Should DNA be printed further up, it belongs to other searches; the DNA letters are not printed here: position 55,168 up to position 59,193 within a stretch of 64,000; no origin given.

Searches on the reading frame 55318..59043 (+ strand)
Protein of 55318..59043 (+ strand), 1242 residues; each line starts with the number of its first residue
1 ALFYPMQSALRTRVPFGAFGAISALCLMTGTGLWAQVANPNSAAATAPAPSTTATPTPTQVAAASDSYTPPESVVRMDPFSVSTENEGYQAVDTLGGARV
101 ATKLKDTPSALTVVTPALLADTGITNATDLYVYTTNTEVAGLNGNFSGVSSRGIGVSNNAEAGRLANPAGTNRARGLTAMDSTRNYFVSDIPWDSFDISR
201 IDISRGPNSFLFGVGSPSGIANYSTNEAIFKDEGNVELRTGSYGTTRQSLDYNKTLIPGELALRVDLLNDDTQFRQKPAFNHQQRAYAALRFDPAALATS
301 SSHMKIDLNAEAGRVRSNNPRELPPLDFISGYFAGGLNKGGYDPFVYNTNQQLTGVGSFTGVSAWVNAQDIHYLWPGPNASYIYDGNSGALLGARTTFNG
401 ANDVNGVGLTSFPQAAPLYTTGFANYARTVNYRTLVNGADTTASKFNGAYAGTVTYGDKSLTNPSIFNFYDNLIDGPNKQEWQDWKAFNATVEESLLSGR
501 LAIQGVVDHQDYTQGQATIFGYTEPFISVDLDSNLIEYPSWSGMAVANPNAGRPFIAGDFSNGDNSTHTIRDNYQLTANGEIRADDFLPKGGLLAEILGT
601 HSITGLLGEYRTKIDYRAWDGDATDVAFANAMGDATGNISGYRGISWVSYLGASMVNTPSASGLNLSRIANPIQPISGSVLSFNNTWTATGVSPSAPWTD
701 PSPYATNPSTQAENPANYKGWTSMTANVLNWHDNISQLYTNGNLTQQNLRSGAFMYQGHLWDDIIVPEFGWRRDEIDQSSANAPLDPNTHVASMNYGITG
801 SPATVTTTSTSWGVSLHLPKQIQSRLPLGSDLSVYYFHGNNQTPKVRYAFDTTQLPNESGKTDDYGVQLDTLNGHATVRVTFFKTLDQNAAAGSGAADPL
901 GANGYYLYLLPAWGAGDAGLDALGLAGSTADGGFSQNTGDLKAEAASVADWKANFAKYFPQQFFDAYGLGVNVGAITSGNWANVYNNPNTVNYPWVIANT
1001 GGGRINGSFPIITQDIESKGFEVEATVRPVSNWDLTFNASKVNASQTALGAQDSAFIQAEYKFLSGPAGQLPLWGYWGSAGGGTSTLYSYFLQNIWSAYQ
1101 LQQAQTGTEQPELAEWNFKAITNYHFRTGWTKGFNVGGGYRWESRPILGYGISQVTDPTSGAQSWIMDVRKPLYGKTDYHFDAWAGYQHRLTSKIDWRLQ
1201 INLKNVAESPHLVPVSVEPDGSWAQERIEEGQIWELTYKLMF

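Call 61: search_protein_families(library=pfam, proteins=[window:55318-59043:+], max_evalue=0.0001)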
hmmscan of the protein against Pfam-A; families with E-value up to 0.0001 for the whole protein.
window:55318-59043:+ (1242 aa): 1 family
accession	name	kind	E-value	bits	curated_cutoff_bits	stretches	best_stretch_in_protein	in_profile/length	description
PF07715.20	Plug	-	1.7e-09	38.5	23.9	1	104-220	2-107/107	TonB-dependent Receptor Plug Domain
